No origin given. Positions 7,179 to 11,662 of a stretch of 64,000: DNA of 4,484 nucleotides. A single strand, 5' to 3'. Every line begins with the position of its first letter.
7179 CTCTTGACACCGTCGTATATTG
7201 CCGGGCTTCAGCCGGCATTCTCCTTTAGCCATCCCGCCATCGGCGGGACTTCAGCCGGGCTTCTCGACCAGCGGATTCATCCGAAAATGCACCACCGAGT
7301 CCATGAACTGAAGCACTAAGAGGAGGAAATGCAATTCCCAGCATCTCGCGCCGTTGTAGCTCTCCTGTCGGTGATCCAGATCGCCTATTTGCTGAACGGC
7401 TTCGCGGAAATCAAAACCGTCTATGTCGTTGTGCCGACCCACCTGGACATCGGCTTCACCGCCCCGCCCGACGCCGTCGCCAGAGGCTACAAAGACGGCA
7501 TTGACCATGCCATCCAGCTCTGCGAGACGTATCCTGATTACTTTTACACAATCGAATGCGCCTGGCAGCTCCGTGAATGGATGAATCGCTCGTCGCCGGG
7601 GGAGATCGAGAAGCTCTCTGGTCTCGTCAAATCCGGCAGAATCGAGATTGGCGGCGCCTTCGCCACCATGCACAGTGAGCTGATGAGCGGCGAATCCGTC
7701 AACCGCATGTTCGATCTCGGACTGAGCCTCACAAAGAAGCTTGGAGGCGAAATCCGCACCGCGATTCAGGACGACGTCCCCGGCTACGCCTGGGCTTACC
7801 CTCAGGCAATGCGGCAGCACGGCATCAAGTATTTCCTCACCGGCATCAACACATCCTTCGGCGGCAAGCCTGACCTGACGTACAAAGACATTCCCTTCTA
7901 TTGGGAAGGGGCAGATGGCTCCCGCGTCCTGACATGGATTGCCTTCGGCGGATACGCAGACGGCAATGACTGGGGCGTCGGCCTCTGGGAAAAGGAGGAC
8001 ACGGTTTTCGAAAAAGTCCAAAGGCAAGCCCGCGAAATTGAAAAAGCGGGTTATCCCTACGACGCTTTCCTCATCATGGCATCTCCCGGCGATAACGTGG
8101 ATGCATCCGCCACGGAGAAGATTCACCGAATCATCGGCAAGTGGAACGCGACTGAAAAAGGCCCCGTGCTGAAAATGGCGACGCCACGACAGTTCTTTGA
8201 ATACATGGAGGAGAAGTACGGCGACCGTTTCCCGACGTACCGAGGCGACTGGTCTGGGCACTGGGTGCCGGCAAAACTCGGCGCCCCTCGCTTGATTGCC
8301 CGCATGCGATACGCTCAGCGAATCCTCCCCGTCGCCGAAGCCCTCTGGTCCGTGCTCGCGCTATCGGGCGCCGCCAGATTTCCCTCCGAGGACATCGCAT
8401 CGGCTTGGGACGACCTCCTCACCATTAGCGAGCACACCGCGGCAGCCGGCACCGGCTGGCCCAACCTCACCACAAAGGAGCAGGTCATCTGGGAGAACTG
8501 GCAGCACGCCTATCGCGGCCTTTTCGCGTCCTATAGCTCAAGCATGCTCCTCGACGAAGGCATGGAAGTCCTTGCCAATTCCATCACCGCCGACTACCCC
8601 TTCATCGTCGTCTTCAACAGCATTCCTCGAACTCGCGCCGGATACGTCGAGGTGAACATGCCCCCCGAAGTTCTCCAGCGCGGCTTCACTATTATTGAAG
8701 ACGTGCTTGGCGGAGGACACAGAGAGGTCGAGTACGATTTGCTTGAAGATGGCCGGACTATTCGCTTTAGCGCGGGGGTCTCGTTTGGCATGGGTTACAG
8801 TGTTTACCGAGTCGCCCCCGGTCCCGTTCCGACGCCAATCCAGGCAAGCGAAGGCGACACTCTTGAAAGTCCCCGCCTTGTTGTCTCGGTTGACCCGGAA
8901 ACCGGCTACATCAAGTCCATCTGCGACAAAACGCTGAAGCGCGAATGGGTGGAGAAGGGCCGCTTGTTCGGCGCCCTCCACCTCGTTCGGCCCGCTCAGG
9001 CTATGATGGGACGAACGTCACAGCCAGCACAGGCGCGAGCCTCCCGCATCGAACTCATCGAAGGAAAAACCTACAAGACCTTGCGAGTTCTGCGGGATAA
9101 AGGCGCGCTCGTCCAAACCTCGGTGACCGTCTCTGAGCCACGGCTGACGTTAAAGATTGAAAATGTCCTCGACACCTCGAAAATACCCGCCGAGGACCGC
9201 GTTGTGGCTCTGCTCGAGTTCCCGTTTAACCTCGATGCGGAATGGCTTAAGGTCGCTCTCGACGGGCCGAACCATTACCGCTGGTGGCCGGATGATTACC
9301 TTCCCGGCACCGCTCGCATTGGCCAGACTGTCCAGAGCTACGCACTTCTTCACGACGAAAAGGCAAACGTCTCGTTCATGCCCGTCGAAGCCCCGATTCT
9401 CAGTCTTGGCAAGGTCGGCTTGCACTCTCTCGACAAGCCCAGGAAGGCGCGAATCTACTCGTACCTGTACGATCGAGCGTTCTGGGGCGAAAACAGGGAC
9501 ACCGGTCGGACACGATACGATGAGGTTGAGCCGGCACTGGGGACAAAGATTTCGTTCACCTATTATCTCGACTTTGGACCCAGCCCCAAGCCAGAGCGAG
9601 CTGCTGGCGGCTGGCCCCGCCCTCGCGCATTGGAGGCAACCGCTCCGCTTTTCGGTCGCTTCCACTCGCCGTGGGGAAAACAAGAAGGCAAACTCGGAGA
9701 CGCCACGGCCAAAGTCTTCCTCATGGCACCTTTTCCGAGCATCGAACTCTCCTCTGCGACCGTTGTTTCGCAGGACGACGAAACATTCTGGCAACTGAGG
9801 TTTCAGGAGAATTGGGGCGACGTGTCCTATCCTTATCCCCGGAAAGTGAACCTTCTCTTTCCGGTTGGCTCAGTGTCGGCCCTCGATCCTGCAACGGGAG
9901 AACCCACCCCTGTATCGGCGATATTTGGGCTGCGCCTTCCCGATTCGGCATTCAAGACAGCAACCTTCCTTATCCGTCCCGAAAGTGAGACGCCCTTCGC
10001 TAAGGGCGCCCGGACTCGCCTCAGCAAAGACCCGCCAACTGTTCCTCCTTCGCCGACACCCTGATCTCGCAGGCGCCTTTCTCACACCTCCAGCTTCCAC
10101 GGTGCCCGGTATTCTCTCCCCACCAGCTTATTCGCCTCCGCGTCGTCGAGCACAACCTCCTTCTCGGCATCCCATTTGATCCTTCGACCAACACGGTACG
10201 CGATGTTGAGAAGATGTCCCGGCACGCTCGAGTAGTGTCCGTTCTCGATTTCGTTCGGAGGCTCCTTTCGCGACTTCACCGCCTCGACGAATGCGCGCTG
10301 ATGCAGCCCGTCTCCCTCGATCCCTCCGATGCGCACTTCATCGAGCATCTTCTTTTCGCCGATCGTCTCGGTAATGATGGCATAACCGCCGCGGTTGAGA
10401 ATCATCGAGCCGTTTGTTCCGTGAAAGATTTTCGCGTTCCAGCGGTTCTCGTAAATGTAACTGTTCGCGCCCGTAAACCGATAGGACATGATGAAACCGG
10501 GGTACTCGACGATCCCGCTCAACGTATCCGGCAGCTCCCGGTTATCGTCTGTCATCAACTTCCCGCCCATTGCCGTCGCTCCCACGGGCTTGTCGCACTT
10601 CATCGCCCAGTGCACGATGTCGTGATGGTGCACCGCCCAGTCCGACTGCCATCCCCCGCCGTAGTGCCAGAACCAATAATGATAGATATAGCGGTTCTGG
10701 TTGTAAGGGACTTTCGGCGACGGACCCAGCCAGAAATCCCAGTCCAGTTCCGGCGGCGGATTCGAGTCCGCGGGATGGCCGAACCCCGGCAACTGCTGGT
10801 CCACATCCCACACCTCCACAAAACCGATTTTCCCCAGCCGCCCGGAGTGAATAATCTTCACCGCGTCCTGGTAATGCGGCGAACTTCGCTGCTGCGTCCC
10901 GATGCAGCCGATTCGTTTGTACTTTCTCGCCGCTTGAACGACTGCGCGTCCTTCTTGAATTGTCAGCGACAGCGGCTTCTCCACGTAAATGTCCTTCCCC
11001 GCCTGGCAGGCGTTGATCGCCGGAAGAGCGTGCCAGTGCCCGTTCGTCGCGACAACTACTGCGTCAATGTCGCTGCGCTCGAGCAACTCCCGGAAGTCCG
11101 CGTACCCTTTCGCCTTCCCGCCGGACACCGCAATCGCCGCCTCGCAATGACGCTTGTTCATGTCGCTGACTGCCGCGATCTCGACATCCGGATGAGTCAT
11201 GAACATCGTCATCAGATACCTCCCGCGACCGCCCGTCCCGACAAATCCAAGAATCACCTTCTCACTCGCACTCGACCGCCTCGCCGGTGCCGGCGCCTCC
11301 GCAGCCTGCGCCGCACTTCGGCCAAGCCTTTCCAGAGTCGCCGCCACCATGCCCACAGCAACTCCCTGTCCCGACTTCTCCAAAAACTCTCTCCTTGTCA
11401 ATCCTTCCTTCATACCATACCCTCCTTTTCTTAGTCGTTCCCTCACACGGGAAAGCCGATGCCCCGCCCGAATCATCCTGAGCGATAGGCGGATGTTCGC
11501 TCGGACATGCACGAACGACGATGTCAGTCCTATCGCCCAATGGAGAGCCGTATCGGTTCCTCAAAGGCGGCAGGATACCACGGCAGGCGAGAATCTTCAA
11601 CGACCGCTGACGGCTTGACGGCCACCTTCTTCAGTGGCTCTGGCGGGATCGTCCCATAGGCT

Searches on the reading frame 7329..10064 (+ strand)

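Call 49: search_protein_families(library=pfam, proteins=[window:7329-10064:+], max_evalue=0.001)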
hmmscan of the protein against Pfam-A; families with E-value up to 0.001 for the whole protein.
window:7329-10064:+ (911 aa): 1 family
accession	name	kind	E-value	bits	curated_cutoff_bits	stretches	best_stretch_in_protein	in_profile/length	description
PF01074.27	Glyco_hydro_38N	-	1.3e-30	107.1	25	1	30-305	1-270/270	Glycosyl hydrolases family 38 N-terminal domain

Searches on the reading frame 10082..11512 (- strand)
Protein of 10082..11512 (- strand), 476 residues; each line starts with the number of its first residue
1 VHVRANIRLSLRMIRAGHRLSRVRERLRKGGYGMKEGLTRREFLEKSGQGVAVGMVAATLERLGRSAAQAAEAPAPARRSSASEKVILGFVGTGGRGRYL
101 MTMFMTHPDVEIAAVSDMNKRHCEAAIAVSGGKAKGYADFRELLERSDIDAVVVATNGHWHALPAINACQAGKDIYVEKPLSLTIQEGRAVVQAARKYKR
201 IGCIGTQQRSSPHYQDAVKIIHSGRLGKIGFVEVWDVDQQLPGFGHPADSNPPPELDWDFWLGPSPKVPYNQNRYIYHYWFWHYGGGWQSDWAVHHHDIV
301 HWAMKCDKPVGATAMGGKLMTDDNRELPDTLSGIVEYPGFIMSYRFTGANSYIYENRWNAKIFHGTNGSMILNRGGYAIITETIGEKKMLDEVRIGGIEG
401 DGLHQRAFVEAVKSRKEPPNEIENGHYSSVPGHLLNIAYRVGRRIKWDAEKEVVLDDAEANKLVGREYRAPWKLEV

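Call 49: search_protein_families(library=pfam, proteins=[window:10082-11512:-], max_evalue=0.001)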
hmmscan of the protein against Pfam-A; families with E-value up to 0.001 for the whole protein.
window:10082-11512:- (476 aa): 3 families
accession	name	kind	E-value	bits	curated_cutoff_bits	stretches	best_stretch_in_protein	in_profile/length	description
PF01408.29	GFO_IDH_MocA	-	2.1e-19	70.8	24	1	89-201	4-115/120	Oxidoreductase family, NAD-binding Rossmann fold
PF19051.5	GFO_IDH_MocA_C2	-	1.6e-17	64.3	23.3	2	406-473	186-253/254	Oxidoreductase family, C-terminal alpha/beta domain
PF22725.1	GFO_IDH_MocA_C3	-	1.2e-07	32.2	27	1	279-370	34-123/124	GFO/IDH/MocA C-terminal domain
